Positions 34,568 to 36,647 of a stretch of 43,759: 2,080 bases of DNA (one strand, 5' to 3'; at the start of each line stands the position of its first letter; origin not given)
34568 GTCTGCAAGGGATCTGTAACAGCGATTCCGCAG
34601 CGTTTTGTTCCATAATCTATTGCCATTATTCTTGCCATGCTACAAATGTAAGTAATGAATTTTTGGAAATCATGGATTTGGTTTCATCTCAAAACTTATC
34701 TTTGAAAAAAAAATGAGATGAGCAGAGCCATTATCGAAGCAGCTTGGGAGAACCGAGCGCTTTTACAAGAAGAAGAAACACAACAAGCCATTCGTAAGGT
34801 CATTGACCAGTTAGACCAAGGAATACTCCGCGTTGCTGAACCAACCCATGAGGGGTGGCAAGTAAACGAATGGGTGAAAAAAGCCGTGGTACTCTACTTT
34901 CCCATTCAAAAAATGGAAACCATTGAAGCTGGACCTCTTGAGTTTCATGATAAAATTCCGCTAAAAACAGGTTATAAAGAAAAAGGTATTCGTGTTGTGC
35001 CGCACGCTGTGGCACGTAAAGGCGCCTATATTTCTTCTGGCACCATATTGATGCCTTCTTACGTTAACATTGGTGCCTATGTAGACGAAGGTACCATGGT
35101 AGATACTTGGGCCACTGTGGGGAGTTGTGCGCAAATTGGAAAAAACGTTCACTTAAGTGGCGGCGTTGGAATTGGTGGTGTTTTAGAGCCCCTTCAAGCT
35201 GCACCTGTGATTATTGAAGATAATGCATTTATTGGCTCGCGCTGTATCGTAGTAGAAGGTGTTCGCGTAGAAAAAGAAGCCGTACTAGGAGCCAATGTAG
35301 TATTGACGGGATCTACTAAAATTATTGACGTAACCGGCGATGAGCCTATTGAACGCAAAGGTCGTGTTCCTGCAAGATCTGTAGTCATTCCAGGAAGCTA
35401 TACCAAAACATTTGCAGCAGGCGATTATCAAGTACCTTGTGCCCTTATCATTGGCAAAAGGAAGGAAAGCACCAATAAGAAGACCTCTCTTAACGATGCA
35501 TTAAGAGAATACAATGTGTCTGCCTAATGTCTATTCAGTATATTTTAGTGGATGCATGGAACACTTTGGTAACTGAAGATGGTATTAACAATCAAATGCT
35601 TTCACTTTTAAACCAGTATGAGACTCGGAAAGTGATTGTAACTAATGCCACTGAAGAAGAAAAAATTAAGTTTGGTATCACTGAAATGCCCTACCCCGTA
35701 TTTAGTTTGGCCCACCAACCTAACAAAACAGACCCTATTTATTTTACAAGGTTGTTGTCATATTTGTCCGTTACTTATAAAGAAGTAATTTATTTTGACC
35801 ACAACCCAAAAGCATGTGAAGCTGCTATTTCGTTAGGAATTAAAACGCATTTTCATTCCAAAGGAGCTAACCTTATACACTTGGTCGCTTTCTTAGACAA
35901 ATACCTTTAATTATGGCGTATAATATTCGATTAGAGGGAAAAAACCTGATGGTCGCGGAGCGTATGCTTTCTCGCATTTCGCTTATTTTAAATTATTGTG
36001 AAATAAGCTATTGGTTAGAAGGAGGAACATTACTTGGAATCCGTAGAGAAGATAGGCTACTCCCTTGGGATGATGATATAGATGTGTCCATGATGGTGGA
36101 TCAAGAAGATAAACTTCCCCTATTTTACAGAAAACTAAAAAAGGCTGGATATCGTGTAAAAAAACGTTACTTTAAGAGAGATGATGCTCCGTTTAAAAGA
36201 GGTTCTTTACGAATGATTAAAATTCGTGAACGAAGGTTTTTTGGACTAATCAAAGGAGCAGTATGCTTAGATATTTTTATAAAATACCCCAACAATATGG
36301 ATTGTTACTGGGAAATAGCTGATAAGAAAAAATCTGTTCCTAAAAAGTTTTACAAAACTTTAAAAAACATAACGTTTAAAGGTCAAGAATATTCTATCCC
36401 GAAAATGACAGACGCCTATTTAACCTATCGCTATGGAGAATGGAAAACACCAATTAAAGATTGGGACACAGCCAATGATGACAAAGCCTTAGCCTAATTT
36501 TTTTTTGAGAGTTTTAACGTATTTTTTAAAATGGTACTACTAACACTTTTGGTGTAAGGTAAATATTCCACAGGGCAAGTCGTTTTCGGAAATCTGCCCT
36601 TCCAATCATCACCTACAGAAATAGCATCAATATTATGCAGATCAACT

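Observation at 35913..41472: Compact teichoic-acid-like phospho-decoration island in a Bacteroidota chromosome, with no export, priming or polymerase genes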

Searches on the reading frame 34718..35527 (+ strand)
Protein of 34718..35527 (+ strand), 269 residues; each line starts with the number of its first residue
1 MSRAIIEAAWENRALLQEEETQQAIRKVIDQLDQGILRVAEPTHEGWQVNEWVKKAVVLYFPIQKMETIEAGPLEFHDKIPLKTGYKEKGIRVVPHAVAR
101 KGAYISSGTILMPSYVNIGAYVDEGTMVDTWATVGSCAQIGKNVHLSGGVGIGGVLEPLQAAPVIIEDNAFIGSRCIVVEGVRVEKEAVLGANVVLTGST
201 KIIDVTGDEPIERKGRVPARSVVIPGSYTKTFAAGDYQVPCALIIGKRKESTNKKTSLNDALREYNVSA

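Call 3: search_protein_families(library=pfam, proteins=[window:34718-35527:+], max_evalue=0.01)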
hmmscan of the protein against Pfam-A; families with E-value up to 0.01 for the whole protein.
window:34718-35527:+ (269 aa): 5 families
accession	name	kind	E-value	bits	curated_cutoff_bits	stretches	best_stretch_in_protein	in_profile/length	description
PF14805.11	THDPS_N_2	-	3.5e-25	88.4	25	1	4-63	4-67/67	Tetrahydrodipicolinate N-succinyltransferase N-terminal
PF00132.30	Hexapep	-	1.9e-12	46.8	27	2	164-198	2-36/36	Bacterial transferase hexapeptide (six repeats)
PF14602.12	Hexapep_2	-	1.6e-11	44.2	27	1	163-197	1-33/34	Hexapeptide repeat of succinyl-transferase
PF25084.1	LbH_EIF2B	-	0.00046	20.6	54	1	116-200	24-103/105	EIF2B subunit epsilon LbH domain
PF21711.3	DCTN5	-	0.0095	16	40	0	163-208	84-134/182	Dynactin subunit 5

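Call 4: search_protein_families(library=ncbifam, proteins=[window:34718-35527:+], max_evalue=0.01)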
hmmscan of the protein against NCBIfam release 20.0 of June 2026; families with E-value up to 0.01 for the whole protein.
window:34718-35527:+ (269 aa): 26 families (the best 25 are shown)
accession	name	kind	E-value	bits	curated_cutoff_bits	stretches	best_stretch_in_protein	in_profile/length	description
NF008808.1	PRK11830.1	equivalog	9.9e-111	369.1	204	1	24-263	2-243/243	2,3,4,5-tetrahydropyridine-2,6-dicarboxylate N-succinyltransferase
TIGR00965.1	dapD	equivalog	6.3e-93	311.1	375.4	1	4-263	4-269/271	2,3,4,5-tetrahydropyridine-2,6-dicarboxylate N-succinyltransferase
TIGR03532.1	DapD_Ac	equivalog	1.6e-27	96.6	231.75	1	79-198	76-195/231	2,3,4,5-tetrahydropyridine-2,6-dicarboxylate N-acetyltransferase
TIGR03570.1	NeuD_NnaD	subfamily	2.2e-10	40.4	160.8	1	93-200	90-190/202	NeuD/PglB/VioB family sugar acetyltransferase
NF010937.0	PRK14357.1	equivalog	9.2e-08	31.4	658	1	88-197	310-417/448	bifunctional UDP-N-acetylglucosamine diphosphorylase/glucosamine-1-phosphate N-acetyltransferase GlmU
TIGR01853.1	lipid_A_lpxD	equivalog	1.6e-07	30.6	242.5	1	87-154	107-175/325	UDP-3-O-(3-hydroxymyristoyl)glucosamine N-acyltransferase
NF002060.0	PRK00892.1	subfamily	3.5e-07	29.7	207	1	88-153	117-183/345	UDP-3-O-(3-hydroxymyristoyl)glucosamine N-acyltransferase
NF041874.1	EPS_EpsC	equivalog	5.9e-07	29.4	150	1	118-197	66-147/168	serine O-acetyltransferase EpsC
TIGR03536.1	DapD_gpp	equivalog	3.6e-06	26.1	518.45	1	77-202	164-287/341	2,3,4,5-tetrahydropyridine-2,6-dicarboxylate N-succinyltransferase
NF007797.0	PRK10502.1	subfamily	7.1e-06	25.8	192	1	113-211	70-173/183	WcaF family extracellular polysaccharide biosynthesis acetyltransferase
NF003657.0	PRK05289.1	equivalog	2.2e-05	23.7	226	0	165-202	17-54/264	acyl-ACP--UDP-N-acetylglucosamine O-acyltransferase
NF010934.1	PRK14354.1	equivalog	2.5e-05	23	450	1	90-199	319-426/447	bifunctional UDP-N-acetylglucosamine diphosphorylase/glucosamine-1-phosphate N-acetyltransferase GlmU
TIGR03535.1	DapD_actino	equivalog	5.6e-05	22.4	441.5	1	78-205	140-265/320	2,3,4,5-tetrahydropyridine-2,6-dicarboxylate N-succinyltransferase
TIGR01173.1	glmU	equivalog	0.0002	20.3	366.85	1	88-197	318-425/452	bifunctional UDP-N-acetylglucosamine diphosphorylase/glucosamine-1-phosphate N-acetyltransferase GlmU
NF006986.0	PRK09451.1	equivalog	0.00026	19.9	725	1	91-197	324-428/456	bifunctional UDP-N-acetylglucosamine diphosphorylase/glucosamine-1-phosphate N-acetyltransferase GlmU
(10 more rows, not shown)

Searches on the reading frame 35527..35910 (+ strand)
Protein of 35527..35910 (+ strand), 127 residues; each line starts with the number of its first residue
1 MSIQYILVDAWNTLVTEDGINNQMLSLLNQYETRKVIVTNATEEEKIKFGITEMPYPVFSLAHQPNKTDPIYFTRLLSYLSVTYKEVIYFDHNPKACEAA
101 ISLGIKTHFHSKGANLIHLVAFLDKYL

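Call 3: search_protein_families(library=pfam, proteins=[window:35527-35910:+], max_evalue=0.01)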
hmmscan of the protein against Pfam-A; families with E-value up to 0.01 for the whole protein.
window:35527-35910:+ (127 aa): 0 families

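Call 4: search_protein_families(library=ncbifam, proteins=[window:35527-35910:+], max_evalue=0.01)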
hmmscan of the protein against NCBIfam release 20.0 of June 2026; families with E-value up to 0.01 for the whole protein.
window:35527-35910:+ (127 aa): 1 family
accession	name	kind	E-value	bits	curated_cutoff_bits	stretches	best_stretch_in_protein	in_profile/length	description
TIGR01509.1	HAD-SF-IA-v3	subfamily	0.00016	21.8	29.4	1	20-107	66-151/154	HAD-IA family hydrolase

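Call 73: search_protein_families(library=pfam, max_evalue=10, proteins=[window:35527-35907:+])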
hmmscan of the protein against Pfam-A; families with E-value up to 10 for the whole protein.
window:35527-35907:+ (127 aa): 1 family
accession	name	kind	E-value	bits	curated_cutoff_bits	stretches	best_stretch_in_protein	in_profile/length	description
PF03031.24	NIF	-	0.066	13.3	21.8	1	72-124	96-151/160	NLI interacting factor-like phosphatase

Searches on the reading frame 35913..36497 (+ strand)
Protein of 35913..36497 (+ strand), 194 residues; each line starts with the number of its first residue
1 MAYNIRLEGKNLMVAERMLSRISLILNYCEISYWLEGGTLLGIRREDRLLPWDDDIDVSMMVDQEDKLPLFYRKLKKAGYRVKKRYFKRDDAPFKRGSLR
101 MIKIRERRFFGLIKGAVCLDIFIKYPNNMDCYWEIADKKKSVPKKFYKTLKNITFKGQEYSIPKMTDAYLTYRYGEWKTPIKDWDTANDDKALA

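Call 3: search_protein_families(library=pfam, proteins=[window:35913-36497:+], max_evalue=0.01)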
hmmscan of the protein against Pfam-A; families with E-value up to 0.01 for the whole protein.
window:35913-36497:+ (194 aa): 1 family
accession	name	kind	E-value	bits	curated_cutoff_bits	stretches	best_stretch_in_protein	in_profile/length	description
PF04991.19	LicD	-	3.5e-16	60.4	22.6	2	30-74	5-49/227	LicD family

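Call 4: search_protein_families(library=ncbifam, proteins=[window:35913-36497:+], max_evalue=0.01)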
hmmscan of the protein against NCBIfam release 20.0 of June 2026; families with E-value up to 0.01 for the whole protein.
window:35913-36497:+ (194 aa): 1 family
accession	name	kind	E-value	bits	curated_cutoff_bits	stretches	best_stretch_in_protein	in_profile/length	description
NF045866.1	GGPL_Ptran_Mf1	equivalog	2e-12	47.8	225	2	18-62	8-52/240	diacylglycerol cholinephosphotransferase Mf1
